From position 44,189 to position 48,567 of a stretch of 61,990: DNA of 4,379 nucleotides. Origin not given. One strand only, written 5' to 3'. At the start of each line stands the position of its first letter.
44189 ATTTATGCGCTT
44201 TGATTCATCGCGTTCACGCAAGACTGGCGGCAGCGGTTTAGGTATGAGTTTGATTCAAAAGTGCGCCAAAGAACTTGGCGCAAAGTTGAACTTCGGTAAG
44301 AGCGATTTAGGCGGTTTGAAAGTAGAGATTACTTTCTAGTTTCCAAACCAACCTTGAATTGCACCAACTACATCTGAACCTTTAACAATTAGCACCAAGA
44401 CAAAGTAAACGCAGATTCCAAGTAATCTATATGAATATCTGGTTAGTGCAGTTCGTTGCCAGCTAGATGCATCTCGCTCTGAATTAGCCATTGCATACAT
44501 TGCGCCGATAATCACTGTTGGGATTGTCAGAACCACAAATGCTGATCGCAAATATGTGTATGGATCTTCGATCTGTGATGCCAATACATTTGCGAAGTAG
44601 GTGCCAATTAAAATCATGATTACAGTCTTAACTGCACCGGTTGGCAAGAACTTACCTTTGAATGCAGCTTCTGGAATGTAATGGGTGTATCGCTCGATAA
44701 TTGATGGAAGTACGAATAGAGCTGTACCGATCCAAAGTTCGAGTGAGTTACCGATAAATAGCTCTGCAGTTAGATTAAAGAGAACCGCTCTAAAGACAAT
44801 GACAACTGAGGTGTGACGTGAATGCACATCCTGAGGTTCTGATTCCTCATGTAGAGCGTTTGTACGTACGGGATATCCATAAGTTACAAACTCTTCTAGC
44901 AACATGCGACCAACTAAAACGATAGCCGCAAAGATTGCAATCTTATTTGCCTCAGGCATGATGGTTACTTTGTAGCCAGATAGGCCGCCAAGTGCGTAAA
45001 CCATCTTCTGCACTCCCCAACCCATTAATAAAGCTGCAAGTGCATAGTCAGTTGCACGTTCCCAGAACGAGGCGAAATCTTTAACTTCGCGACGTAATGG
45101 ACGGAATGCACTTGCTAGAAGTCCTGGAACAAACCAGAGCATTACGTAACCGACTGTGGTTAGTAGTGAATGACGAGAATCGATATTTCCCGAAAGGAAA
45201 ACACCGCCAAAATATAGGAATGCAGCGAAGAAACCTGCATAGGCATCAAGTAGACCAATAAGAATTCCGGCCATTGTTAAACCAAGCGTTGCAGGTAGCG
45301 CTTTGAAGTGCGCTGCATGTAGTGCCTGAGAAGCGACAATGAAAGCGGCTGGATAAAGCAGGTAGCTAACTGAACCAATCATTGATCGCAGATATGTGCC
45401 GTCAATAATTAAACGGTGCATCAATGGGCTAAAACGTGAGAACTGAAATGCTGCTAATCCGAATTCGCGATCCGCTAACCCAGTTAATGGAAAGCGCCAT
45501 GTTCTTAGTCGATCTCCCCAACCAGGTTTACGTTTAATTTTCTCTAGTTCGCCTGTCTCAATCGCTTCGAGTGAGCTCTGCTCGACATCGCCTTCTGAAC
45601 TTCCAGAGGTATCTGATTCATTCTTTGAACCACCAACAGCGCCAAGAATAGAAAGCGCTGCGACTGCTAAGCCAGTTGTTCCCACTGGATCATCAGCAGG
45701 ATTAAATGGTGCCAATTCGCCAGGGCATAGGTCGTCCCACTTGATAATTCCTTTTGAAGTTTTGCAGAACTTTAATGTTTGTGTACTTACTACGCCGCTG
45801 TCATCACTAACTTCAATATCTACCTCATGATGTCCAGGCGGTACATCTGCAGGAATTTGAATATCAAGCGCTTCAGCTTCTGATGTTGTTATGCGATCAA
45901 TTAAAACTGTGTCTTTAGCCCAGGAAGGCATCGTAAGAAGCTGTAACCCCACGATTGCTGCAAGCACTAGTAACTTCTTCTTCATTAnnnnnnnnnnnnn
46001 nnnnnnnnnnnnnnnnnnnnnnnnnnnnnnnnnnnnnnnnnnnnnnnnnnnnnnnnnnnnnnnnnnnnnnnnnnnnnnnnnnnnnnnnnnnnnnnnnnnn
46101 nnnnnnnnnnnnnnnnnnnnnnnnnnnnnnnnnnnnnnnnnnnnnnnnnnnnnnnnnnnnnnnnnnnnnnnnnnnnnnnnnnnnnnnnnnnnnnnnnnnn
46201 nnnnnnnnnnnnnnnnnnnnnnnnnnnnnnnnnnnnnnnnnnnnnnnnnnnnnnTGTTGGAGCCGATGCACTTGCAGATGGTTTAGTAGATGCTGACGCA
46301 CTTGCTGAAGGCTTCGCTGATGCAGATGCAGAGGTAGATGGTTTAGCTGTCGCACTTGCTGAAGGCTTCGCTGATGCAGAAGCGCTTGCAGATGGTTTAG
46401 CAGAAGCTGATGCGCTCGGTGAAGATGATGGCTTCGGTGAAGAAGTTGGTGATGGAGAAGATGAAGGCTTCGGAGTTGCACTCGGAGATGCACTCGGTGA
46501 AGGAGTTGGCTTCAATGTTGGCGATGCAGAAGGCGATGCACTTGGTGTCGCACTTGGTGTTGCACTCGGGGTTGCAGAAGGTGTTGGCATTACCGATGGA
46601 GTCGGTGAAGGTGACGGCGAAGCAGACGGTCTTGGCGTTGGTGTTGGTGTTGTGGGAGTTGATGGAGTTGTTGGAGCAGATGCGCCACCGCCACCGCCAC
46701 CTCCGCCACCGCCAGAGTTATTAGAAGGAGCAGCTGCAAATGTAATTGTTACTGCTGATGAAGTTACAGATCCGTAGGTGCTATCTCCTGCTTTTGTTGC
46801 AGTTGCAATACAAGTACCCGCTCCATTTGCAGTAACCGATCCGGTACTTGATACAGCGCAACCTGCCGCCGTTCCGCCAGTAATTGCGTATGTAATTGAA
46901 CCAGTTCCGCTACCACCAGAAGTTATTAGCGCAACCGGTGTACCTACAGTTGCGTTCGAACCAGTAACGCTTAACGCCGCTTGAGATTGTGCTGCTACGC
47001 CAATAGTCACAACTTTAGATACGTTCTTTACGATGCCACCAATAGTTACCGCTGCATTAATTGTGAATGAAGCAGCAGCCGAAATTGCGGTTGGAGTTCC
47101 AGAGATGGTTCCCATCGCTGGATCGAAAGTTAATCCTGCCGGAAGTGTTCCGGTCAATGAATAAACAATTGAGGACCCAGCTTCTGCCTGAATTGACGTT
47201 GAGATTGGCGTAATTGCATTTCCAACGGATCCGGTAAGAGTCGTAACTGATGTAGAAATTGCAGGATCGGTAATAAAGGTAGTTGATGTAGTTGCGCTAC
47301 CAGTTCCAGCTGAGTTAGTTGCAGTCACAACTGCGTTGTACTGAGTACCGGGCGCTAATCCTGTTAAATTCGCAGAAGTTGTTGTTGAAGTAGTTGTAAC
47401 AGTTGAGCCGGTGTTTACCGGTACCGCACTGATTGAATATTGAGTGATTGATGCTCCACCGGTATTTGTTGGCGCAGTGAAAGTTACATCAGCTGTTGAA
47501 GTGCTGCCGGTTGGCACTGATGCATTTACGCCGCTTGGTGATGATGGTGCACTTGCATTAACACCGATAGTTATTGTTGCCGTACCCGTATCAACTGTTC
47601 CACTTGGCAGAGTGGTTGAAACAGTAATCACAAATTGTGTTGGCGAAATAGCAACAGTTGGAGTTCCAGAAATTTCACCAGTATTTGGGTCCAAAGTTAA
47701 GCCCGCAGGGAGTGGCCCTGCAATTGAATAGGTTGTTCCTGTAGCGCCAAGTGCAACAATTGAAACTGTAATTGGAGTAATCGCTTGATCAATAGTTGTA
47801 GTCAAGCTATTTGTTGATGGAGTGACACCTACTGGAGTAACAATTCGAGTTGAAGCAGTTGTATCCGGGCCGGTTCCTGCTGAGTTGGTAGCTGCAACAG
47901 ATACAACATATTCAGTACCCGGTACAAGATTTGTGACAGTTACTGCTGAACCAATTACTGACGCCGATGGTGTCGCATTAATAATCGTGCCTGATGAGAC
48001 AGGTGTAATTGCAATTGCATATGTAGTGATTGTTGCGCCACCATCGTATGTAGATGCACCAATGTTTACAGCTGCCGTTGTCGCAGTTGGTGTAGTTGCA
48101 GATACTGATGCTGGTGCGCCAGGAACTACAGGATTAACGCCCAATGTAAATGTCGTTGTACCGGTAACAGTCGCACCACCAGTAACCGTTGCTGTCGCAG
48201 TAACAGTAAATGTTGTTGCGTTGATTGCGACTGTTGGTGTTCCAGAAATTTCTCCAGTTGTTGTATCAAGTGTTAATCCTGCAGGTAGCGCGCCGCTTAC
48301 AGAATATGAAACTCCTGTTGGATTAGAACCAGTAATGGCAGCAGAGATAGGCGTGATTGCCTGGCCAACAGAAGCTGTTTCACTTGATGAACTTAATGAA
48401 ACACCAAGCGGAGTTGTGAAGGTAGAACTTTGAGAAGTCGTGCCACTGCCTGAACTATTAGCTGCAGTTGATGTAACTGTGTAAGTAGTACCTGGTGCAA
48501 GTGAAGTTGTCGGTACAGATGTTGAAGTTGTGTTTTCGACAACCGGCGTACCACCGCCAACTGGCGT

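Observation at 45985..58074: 12.1-kb gene for a 4029-aa secreted mosaic repeat protein wedged between rplJL and rpoBC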

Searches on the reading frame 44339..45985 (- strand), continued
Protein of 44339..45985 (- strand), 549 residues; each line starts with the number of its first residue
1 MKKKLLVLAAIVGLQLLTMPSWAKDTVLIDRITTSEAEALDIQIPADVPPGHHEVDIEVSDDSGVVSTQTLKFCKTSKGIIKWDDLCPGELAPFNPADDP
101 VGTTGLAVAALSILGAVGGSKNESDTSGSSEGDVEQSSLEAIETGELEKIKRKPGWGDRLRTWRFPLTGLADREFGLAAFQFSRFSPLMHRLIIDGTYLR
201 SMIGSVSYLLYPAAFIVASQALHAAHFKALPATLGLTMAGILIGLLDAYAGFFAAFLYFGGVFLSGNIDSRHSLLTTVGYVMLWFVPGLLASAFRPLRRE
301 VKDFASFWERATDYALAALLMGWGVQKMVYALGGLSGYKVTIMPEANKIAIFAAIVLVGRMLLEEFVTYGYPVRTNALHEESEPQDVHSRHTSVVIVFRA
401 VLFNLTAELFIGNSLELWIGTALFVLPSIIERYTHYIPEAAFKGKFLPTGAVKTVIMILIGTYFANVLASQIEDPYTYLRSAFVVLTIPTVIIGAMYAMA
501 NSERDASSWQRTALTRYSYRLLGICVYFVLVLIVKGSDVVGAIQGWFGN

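Call 65: search_protein_representatives(alignment_id=A2)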
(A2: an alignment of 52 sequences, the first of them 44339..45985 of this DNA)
Query: 52 sequences, 566 profile positions. Proteins with E-value up to 0.001 (for the whole library): 786; up to 1e-10: 697; up to 1e-30: 516. The best 150 are listed.
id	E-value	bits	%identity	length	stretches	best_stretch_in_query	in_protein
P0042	6.6e-278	939.3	-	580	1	1-565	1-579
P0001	3.7e-237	804.8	-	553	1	2-565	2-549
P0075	1.6e-207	707.0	-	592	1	1-565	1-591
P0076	7.2e-187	638.8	-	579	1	2-565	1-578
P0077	3.1e-177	607.0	-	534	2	154-554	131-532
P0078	6.5e-176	602.6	-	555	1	2-563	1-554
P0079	1.6e-170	584.8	-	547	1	3-561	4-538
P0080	1.9e-168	578.0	-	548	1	2-562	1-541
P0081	1.7e-167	574.8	-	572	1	3-564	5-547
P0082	1.1e-166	572.2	-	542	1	13-551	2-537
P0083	1.7e-163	561.6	-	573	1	1-558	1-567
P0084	3.5e-161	554.0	-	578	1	3-556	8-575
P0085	3.8e-156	537.4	-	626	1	1-563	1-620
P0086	3.8e-155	534.1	-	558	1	1-564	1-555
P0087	1.1e-152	525.9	-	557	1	2-563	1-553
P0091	4.3e-146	504.2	-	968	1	92-563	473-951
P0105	6.8e-127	440.8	-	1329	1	92-565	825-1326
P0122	7.7e-101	354.8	-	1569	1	42-557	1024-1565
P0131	1.2e-95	337.6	-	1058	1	40-557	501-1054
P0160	2.0e-86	307.2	-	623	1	41-553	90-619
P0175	4.0e-84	299.6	-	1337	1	37-552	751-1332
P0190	4.5e-81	289.5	-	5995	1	93-550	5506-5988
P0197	3.0e-80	286.8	-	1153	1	39-557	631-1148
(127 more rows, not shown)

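Call 68: search_protein_families(library=pfam, proteins=[P0122, P0175, P0091, P0105, P0197, P0131], max_evalue=0.001)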
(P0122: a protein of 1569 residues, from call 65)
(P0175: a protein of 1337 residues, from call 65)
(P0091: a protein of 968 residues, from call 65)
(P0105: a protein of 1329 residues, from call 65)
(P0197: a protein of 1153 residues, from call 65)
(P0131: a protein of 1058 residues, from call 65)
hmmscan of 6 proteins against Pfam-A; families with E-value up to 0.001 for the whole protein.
P0122 (1569 aa): 7 families
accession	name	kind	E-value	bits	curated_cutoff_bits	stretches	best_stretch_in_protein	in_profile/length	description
PF25390.1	WD40_RLD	-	2e-37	129.8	150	2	74-228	204-346/363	RCC1-like domain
PF00041.27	fn3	-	4.9e-33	113.6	25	3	554-632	4-79/84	Fibronectin type III domain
PF16640.11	Big_3_5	-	9.9e-29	100.2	35.5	2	464-546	3-87/88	Bacterial Ig-like domain (group 3)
PF00415.24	RCC1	-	5.6e-27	94.5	21.7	4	315-361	2-49/50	Regulator of chromosome condensation (RCC1) repeat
PF13540.12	RCC1_2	-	1.2e-16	60.4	22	2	193-211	12-30/30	Regulator of chromosome condensation (RCC1) repeat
PF16656.11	Pur_ac_phosph_N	-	7.2e-10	39.7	30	0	750-823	6-83/93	Purple acid Phosphatase, N-terminal domain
PF25059.1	FN3_DSCAM-DSCAML_C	-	1.3e-08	35.5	39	0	602-629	45-72/89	DSCAM/DSCAML C-terminal Fn3-like domain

P0175 (1337 aa): 1 family
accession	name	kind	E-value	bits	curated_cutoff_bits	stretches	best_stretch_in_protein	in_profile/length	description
PF00041.27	fn3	-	1.7e-11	44.6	25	1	555-631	13-82/84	Fibronectin type III domain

P0091 (968 aa): 1 family
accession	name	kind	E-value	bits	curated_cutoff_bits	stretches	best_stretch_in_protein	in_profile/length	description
PF18676.6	MBG_2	-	0.00025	22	25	1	398-464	12-71/72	MBG domain (YGX type)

P0105 (1329 aa): 5 families
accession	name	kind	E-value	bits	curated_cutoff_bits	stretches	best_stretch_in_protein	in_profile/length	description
PF13306.12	LRR_5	-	4.7e-44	149.8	27.7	2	373-483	14-123/127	BspA type Leucine rich repeat region (6 copies)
PF21722.4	Gly_rich_2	-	3.5e-18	66.9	24.3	1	58-343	1-225/226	Glycine-rich domain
PF00041.27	fn3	-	1.6e-06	28.7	25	1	607-690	1-82/84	Fibronectin type III domain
PF13855.12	LRR_8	-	4.8e-06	26.7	27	0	541-578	13-52/61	Leucine rich repeat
PF16323.11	DUF4959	-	0.00029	21.6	32.9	0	605-692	18-105/106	Domain of unknown function (DUF4959)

P0197 (1153 aa): 2 families
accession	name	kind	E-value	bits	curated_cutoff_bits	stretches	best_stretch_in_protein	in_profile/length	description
PF16640.11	Big_3_5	-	1.1e-19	71.2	35.5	2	274-355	5-86/88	Bacterial Ig-like domain (group 3)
PF12810.13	ALK_LTK_GRD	-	2.9e-08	34.4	24.5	1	41-235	12-198/243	ALK/LTK, Glycine-rich domain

P0131 (1058 aa): 0 families

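Call 73: find_homologous_proteins(query=P0160, max_evalue=1e-10)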
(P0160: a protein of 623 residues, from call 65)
Query P0160 (623 aa): 102 proteins with E <= 1e-10 among 8000 candidates.
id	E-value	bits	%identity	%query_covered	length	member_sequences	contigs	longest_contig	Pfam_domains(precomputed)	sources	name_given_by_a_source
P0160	0.0e+0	1352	100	100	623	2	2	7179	-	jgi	jgi:hypothetical protein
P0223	0.0e+0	1259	93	100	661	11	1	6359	-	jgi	jgi:hypothetical protein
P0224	0.0e+0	1229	91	100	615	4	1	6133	-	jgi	jgi:hypothetical protein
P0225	1.8e-251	854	74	81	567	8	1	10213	-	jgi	jgi:hypothetical protein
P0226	8.6e-247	838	76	77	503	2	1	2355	-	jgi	jgi:hypothetical protein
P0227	2.4e-236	804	74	78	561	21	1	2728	-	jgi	jgi:hypothetical protein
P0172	8.5e-233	792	72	78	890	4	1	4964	PF25059.2,PF00041.28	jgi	jgi:hypothetical protein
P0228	2.0e-223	761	73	76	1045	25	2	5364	PF00041.28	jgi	jgi:hypothetical protein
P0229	5.7e-198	677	64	77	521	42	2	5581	-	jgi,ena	jgi:hypothetical protein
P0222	1.0e-196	673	63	77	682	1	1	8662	-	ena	-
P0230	2.2e-195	669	61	77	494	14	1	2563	-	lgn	-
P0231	1.4e-192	659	80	59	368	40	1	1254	-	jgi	jgi:hypothetical protein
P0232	1.6e-192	659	62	77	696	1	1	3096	-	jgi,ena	jgi:hypothetical protein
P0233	2.2e-192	659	64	77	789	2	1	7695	PF04886.17,PF00041.28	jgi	jgi:hypothetical protein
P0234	1.2e-191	656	78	61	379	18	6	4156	-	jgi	jgi:hypothetical protein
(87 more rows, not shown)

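Call 86: predict_structure(alignment_id=A3)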
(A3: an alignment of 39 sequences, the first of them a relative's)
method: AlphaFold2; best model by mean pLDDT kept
length: 623 residues; sequences in the alignment: 39
mean_pLDDT: 70.5   pTM: 0.66
mean pLDDT of the five models: 70.5, 67.3, 67.0, 66.7, 64.6
residues with pLDDT >= 90: 85; 70-90: 325; 50-70: 73; < 50: 140
segments of 3 or more residues with pLDDT < 50: 1-20, 28-45, 69-72, 94-145, 193-234
pLDDT, mean of each block of 10 residues (from residue 1): 29 37 52 40 49 69 62 61 72 47 26 28 31 35 55 82 74 74 65 43 27 29 36 59 85 86 83 84 90 94 91 89 95 94 93 85 90 76 61 81 87 86 89 94 92 87 67 80 81 79 88 85 88 79 84 79 81 88 81 73 78 74 52
secondary structure, 60 per line:
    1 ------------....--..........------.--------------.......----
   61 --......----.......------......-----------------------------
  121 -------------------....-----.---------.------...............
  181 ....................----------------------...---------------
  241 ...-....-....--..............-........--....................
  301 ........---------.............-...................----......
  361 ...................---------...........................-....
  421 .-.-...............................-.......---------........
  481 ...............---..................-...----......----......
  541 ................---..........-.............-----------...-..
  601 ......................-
elements in order: E13-16 E19-28 E50-56 E63-68 E73-79 E86-91 H140-143 H166-200 H245-248 H250-253 H256-269 H271-278 H281-308 H318-330 H332-350 H355-379 H389-415 H417-421 H426-455 H457-463 H473-495 H499-516 H525-530 H535-556 H560-569 H571-583 H599-622

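Call 90: fold_search(model_id=the predicted structure, library=pdb)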
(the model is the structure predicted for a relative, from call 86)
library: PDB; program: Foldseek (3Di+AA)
matches with E <= 10: 224; with E <= 0.001: 0
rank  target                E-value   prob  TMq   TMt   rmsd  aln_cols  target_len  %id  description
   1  9jrm                  1.1e-01  0.25  0.13  0.18  20.3       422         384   13  outward-open hSLC19A1 + 2'3'-CDAS (released 2025-02-26)
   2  7b4l_A                1.3e-01  0.13  0.09  0.11  24.6       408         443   15  CryoEM structure of the human sodium proton exchanger NHA2 (released 2022-01-12)
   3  6d91                  3.6e-01  0.12  0.12  0.17  23.8       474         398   12  Crystal structure of the Deinococcus radiodurans Nramp/MntH divalent transition metal transporter in the outward-open, a (released 2019-02-13)
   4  8ont_A                5.0e-01  0.09  0.10  0.12  25.1       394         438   12  Structure of Setaria italica NRAT in complex with a nanobody (released 2023-04-12)
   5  7yni_A                6.1e-01  0.05  0.09  0.10  25.5       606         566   12  Structure of human SGLT1-MAP17 complex bound with substrate 4D4FDG in the occluded conformation (released 2023-05-31)
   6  8tz1_A                6.4e-01  0.06  0.09  0.10  24.9       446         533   11  Cryo-EM structure of bovine concentrative nucleoside transporter 3 in complex with Ribavirin (released 2024-03-13)
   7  8w6d_A                7.2e-01  0.15  0.15  0.17  19.1       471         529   11  CryoEM structure of NaDC1 in apo state (released 2024-04-17)
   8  9u3v                  7.5e-01  0.10  0.11  0.15  23.2       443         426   13  Cryo-EM structure of human AC9_delC (TM domain) (released 2025-06-11)
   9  7f1q_R                7.8e-01  0.10  0.10  0.14  21.2       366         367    9  Cryo-EM structure of the chemokine receptor CCR5 in complex with MIP-1a and Gi (released 2021-07-14)
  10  9kdm_A                8.4e-01  0.09  0.12  0.14  23.0       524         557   10  Cryo-EM structure of LIPID-mediated human norepinephrine transporter NET in the presence of Levomilnacipran in an inwa (released 2025-11-19)
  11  7q1u_A                9.1e-01  0.11  0.12  0.14  16.6       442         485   10  Structure of Hedgehog acyltransferase (HHAT) in complex with megabody 177 bound to non-hydrolysable palmitoyl-CoA (Com (released 2022-06-08)
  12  8fq9                  9.5e-01  0.13  0.15  0.19  21.0       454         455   12  Crystal structure of a ligand-bound cation-site mutant D55C of a melibiose transporter (released 2024-06-05)
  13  4pd5                  9.9e-01  0.04  0.07  0.10  22.1       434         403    9  Crystal structure of vcCNT-7C8C bound to gemcitabine (released 2014-08-13)
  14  3tu0                  1.0e+00  0.04  0.10  0.11  23.2       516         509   13  Crystal structure of T355V, S354A, K288A LeuT mutant in complex with alanine and sodium (released 2012-01-04)
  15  6wbv_A                1.2e+00  0.15  0.17  0.21  19.0       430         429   12  Structure of human ferroportin bound to hepcidin and cobalt in lipid nanodisc (released 2020-09-09)
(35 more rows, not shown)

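Call 95: find_related_loci(query=A1, collection=viral_contigs, flank=5000)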
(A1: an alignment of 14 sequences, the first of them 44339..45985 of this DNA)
Query A1 (549 aa) in viral_contigs; peptide patterns used: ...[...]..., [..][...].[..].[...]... (x = any residue, [..] = any of these).
66 stretches matched a pattern, but none encodes a relative of the query by tblastn (E <= 1e-3).

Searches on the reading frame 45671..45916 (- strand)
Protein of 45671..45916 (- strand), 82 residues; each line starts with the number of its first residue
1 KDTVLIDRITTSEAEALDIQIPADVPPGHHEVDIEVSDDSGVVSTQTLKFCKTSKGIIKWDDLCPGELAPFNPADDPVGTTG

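Call 38: search_protein_families(library=pfam, proteins=[window:45671-45916:-], max_evalue=10)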
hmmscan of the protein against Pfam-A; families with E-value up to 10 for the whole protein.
seq(82 aa): 7 families
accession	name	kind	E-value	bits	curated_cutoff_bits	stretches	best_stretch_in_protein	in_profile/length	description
PF15418.12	DUF4625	-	0.00064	20.4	27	1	13-45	91-123/131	Domain of unknown function (DUF4625)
PF16967.11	TcfC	-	0.0049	16.9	29.4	1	24-52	40-68/68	E-set like domain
PF19077.6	Big_13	-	0.02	15.8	27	1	9-50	56-98/102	Bacterial Ig-like domain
PF18562.6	CIDR1_gamma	-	0.025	14.9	25.3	1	30-55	2-27/52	Cysteine-Rich Interdomain Region 1 gamma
PF09608.15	Alph_Pro_TM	-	0.025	14.8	24.5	1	16-58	150-192/227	Putative transmembrane protein (Alph_Pro_TM)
PF21226.3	MalQ_N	-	0.09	13.6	24.1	1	12-40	54-82/91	MalQ N-terminal beta sandwich domain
PF18968.5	DUF5707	-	0.16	12.3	26.8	1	28-55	17-44/98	Family of unknown function (DUF5707)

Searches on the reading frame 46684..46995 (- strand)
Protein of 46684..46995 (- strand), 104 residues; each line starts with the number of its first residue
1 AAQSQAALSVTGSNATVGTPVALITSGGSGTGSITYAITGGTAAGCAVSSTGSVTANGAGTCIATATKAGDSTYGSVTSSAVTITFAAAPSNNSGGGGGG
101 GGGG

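Call 38: search_protein_families(library=pfam, proteins=[window:46684-46995:-], max_evalue=10)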
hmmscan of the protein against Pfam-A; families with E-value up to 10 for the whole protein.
seq(104 aa): 1 family
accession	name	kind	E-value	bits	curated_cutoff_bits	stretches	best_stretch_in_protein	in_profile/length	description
PF02368.24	Big_2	-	0.3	11.5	22.8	1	25-68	27-68/79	Bacterial Ig-like domain (group 2)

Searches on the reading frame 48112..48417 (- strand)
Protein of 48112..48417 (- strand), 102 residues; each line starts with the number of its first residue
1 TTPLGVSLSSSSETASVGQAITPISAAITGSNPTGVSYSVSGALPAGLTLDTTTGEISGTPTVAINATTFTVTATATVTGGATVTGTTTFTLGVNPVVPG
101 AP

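Call 38: search_protein_families(library=pfam, proteins=[window:48112-48417:-], max_evalue=10)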
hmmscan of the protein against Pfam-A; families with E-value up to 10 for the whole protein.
seq(102 aa): 4 families
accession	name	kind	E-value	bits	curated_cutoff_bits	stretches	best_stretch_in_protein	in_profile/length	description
PF05345.18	He_PIG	-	8.2e-13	49.1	24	1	9-94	7-95/96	Putative Ig domain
PF18957.6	RibLong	-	0.012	16.8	27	1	30-89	30-89/93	Long Rib domain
PF24696.1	UGSC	-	0.059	13.9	25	1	41-78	93-130/172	UGSC family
PF05481.17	Myco_19_kDa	-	0.06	14.1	23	1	14-91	34-112/117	Mycobacterium 19 kDa lipoprotein antigen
